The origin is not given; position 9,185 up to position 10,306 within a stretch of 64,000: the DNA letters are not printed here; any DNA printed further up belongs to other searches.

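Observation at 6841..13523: Compact carotenoid-type isoprenoid cluster (GT2, idi, UbiA prenyltransferase, crtI, GGPP synthase, phytoene synthase) in an otherwise minimal, CPR-like genome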

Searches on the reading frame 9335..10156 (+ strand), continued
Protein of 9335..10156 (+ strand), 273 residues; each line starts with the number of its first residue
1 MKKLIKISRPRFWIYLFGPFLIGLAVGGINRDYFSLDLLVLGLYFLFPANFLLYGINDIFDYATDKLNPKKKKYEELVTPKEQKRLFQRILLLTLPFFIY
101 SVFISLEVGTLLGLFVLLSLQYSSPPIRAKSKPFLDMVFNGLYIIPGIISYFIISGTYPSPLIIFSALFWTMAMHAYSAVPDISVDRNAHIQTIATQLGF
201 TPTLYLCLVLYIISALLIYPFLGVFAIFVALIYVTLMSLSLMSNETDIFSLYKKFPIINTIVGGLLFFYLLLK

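Call 57: search_protein_families(library=ncbifam, proteins=[L086:5926-6828:+, L087:5992-6819:+, L086:4409-5926:+, L087:4478-5995:+, L086:6821-7663:+, L086:2453-3133:-, L082:8704-9411:-, L082:7380-8711:-], max_evalue=1e-8)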
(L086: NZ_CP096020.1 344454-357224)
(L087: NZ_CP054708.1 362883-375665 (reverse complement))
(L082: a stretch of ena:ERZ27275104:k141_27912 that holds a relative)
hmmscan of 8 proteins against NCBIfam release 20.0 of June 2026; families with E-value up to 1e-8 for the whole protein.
L086:5926-6828:+ (300 aa): 7 families
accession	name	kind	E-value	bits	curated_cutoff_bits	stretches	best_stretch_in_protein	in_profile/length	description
NF009516.0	PRK12875.1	equivalog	4.8e-128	426.3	205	1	17-296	11-292/292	prenyltransferase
NF010119.0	PRK13595.1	equivalog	1.6e-38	132.9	248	1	25-246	14-236/292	prenyltransferase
NF009608.0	PRK13105.1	equivalog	1.8e-31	109.4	217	1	23-286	9-282/291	prenyltransferase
TIGR01474.1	ubiA_proteo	equivalog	4.3e-14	52.7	275.45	1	25-286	6-274/282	4-hydroxybenzoate octaprenyltransferase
NF009525.0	PRK12887.1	equivalog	1.3e-11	44.4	226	1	70-245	64-249/310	homogentisate phytyltransferase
NF005742.0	PRK07566.1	equivalog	6.2e-10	38.7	313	1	24-232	29-243/315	chlorophyll synthase ChlG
NF009523.0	PRK12884.1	equivalog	2.9e-09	36.5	269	1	25-255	6-229/279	prenyltransferase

L087:5992-6819:+ (275 aa): 5 families
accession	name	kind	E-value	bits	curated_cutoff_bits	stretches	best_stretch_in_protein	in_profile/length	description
NF009516.0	PRK12875.1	equivalog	2.9e-119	397.5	205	1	3-273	16-290/292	prenyltransferase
NF010119.0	PRK13595.1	equivalog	1.5e-37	129.7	248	1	3-237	11-249/292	prenyltransferase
NF009608.0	PRK13105.1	equivalog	1.3e-29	103.3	217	1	2-234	7-243/291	prenyltransferase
NF009525.0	PRK12887.1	equivalog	7.4e-11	41.9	226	1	43-244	56-267/310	homogentisate phytyltransferase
TIGR01474.1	ubiA_proteo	equivalog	4.6e-09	36.2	275.45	1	6-245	6-243/282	4-hydroxybenzoate octaprenyltransferase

L086:4409-5926:+ (505 aa): 14 families
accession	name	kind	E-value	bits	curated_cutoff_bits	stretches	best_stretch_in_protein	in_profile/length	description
NF058655.1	CrtID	equivalog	1.5e-225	749.5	640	1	18-496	1-478/478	bifunctional phytoene desaturase/3,4-desaturase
TIGR02734.1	crtI_fam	subfamily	5.6e-147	490.5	238.1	1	18-503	1-492/504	phytoene desaturase family protein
NF045637.1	carotdesatCrtDProt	equivalog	2.2e-66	224.3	580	1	18-502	1-485/485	1-hydroxycarotenoid 3,4-desaturase CrtD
NF042421.1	hydcarot_desat_CrtD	equivalog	1.3e-65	221.7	500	1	18-499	4-483/487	1-hydroxycarotenoid 3,4-desaturase CrtD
TIGR02730.1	carot_isom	equivalog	8.2e-19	67.8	586.9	1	18-499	3-488/493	carotenoid isomerase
TIGR03467.1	HpnE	equivalog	1.2e-16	61.1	283.05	1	18-67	1-52/430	hydroxysqualene dehydroxylase HpnE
TIGR02733.1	desat_CrtD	equivalog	3.6e-14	52.3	549.7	1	16-68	2-54/492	C-3',4' desaturase CrtD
NF045689.1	BCarotKetCrtO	equivalog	3.7e-14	52.2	1000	0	360-484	383-522/563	beta-carotene ketolase CrtO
NF005560.0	PRK07233.1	equivalog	2.2e-12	46.5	252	1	17-64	2-49/435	hypothetical protein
NF008845.0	PRK11883.1-5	equivalog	1.8e-10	39.8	560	0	17-72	6-67/468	protoporphyrinogen oxidase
NF005548.0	PRK07208.1-4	equivalog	1.1e-09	37.5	389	0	16-69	4-57/488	hypothetical protein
TIGR03197.1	MnmC_Cterm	equivalog_domain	1.3e-09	37.7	174.2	0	18-56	2-40/400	FAD-dependent 5-carboxymethylaminomethyl-2-thiouridine(34) oxidoreductase MnmC1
NF005547.0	PRK07208.1-3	equivalog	1.8e-09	36.9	380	0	16-68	5-57/465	hypothetical protein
NF005545.0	PRK07208.1-1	equivalog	9.3e-09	34.2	451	0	16-68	8-61/504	hypothetical protein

L087:4478-5995:+ (505 aa): 12 families
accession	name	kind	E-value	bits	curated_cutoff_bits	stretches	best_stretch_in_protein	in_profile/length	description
NF058655.1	CrtID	equivalog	5.7e-227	754.2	640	1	8-491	1-478/478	bifunctional phytoene desaturase/3,4-desaturase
TIGR02734.1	crtI_fam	subfamily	2.1e-146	488.6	238.1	1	8-502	1-496/504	phytoene desaturase family protein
NF042421.1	hydcarot_desat_CrtD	equivalog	4.8e-66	223.2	500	1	9-494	5-483/487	1-hydroxycarotenoid 3,4-desaturase CrtD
NF045637.1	carotdesatCrtDProt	equivalog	7.7e-66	222.6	580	1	8-497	1-485/485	1-hydroxycarotenoid 3,4-desaturase CrtD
TIGR02730.1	carot_isom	equivalog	3.6e-24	85.5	586.9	1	207-494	202-488/493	carotenoid isomerase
TIGR02733.1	desat_CrtD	equivalog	1.5e-16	60.2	549.7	1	7-58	3-54/492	C-3',4' desaturase CrtD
NF045689.1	BCarotKetCrtO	equivalog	1.3e-15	57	1000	0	356-496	385-537/563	beta-carotene ketolase CrtO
TIGR03467.1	HpnE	equivalog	1.5e-15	57.5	283.05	1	8-57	1-52/430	hydroxysqualene dehydroxylase HpnE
NF005560.0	PRK07233.1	equivalog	5.2e-13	48.6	252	1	8-54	3-49/435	hypothetical protein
NF008845.0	PRK11883.1-5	equivalog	4.3e-11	41.8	560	0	7-62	6-67/468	protoporphyrinogen oxidase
NF005547.0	PRK07208.1-3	equivalog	1.3e-10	40.6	380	0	7-58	6-57/465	hypothetical protein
NF005548.0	PRK07208.1-4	equivalog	1.2e-09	37.4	389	1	5-59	3-57/488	hypothetical protein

L086:6821-7663:+ (280 aa): 3 families
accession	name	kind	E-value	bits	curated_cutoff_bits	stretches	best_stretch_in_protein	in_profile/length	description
NF041333.1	CruF_Halo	equivalog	1.1e-106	356.3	300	1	10-268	1-263/268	bisanhydrobacterioruberin hydratase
TIGR03460.1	crt_membr_arch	equivalog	6e-49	167.2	154.7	1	26-268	8-248/248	bisanhydrobacterioruberin hydratase CruF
NF045693.1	GCarotHydoxCruF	equivalog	1.5e-09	37.6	400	1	59-220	59-230/310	gamma-carotene 1'-hydroxylase CruF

L086:2453-3133:- (226 aa): 10 families
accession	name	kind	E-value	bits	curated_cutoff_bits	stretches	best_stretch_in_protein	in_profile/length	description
TIGR04283.1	glyco_like_mftF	equivalog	2.4e-29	102.5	182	1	11-215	1-203/221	TIGR04283 family arsenosugar biosynthesis glycosyltransferase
TIGR03965.1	mycofact_glyco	equivalog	6.4e-15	55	280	1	8-126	73-194/467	mycofactocin biosynthesis glycosyltransferase MftF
TIGR04182.1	glyco_TIGR04182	equivalog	1.2e-14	54.4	325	1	11-131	2-113/293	S-layer glycoprotein N-glycosyltransferase AglJ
NF007482.0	PRK10073.1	equivalog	1.4e-13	50.6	423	1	9-112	6-113/334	glycosyltransferase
NF041875.1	EPS_EpsD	equivalog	1.2e-12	47.9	370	1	11-108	1-103/325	exopolysaccharide biosynthesis glycosyltransferase EpsD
NF010496.0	PRK13915.1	equivalog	2.7e-12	46.4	262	1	10-96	32-128/307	glucosyl-3-phosphoglycerate synthase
NF047683.1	TeichurnBiosyTuaG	equivalog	6.7e-10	39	400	1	8-111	5-113/252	teichuronic acid biosynthesis protein TuaG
NF038302.1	EPS_HpsE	equivalog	1.4e-09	37.4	300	1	12-117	4-119/307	hormogonium polysaccharide biosynthesis glycosyltransferase HpsE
NF038299.1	EPS_HpsN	equivalog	2.2e-09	36.7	425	1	9-146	1-144/317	hormogonium polysaccharide biosynthesis glycosyltransferase HpsN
TIGR03937.1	PgaC_IcaA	equivalog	7.2e-09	35.1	422.3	1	8-123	44-165/407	poly-beta-1,6-N-acetyl-D-glucosamine synthase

L082:8704-9411:- (235 aa): 7 families
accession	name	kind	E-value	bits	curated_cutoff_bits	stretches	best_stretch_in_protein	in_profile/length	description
TIGR04283.1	glyco_like_mftF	equivalog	3.8e-36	124.8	182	1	3-215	1-210/221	TIGR04283 family arsenosugar biosynthesis glycosyltransferase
NF041875.1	EPS_EpsD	equivalog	1.7e-13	50.6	370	1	3-107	1-111/325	exopolysaccharide biosynthesis glycosyltransferase EpsD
NF047683.1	TeichurnBiosyTuaG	equivalog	1.9e-12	47.4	400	1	2-106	7-117/252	teichuronic acid biosynthesis protein TuaG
NF038299.1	EPS_HpsN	equivalog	8.2e-12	44.7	425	1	2-99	2-106/317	hormogonium polysaccharide biosynthesis glycosyltransferase HpsN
NF045692.1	OglycostaseCruG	equivalog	1.8e-11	43.6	600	1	2-54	42-98/386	2'-O-glycosyltransferase CruG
NF038302.1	EPS_HpsE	equivalog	6.9e-10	38.4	300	1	2-103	2-114/307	hormogonium polysaccharide biosynthesis glycosyltransferase HpsE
NF007482.0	PRK10073.1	equivalog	9.1e-09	34.7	423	0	2-102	7-112/334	glycosyltransferase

L082:7380-8711:- (443 aa): 5 families
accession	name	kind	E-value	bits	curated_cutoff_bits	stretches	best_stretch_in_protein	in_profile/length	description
TIGR00591.1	phr2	superfamily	5.9e-166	553.3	550.05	1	14-441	19-452/453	deoxyribodipyrimidine photo-lyase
NF007955.0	PRK10674.1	equivalog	2.7e-19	69.4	506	1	20-364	5-350/472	deoxyribodipyrimidine photo-lyase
TIGR03556.1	photolyase_8HDF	exception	4e-19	68.9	884.6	1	208-364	200-355/471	deoxyribodipyrimidine photo-lyase, 8-HDF type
TIGR02765.1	crypto_DASH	subfamily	3.5e-14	52.5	317.05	1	20-356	4-351/431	DASH family cryptochrome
TIGR02766.1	crypt_chrom_pln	subfamily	1.4e-11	43.9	603.85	1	209-360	201-354/480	cryptochrome photoreceptor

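Call 76: search_protein_families(library=pfam, proteins=[L084:8827-9966:-], max_evalue=10)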
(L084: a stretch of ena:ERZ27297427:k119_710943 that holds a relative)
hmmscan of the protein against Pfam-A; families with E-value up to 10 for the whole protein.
L084:8827-9966:- (379 aa): 5 families
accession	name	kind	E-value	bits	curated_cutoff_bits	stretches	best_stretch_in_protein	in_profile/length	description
PF03961.19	FapA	-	0.0029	17.7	31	1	82-185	20-112/272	Flagellar Assembly Protein A beta solenoid domain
PF17957.7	Big_7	-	0.0081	17.2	24.1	1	100-128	2-30/70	Bacterial Ig domain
PF18715.7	Phage_spike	-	0.11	13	28.2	1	97-138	9-51/53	Phage spike trimer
PF18886.6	DUF5649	-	0.18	12.6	25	1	170-207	11-47/68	Repeats of unknown function (DUF5649)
PF10833.13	DUF2572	-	0.35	10.9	23.8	1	103-144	151-190/219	Protein of unknown function (DUF2572)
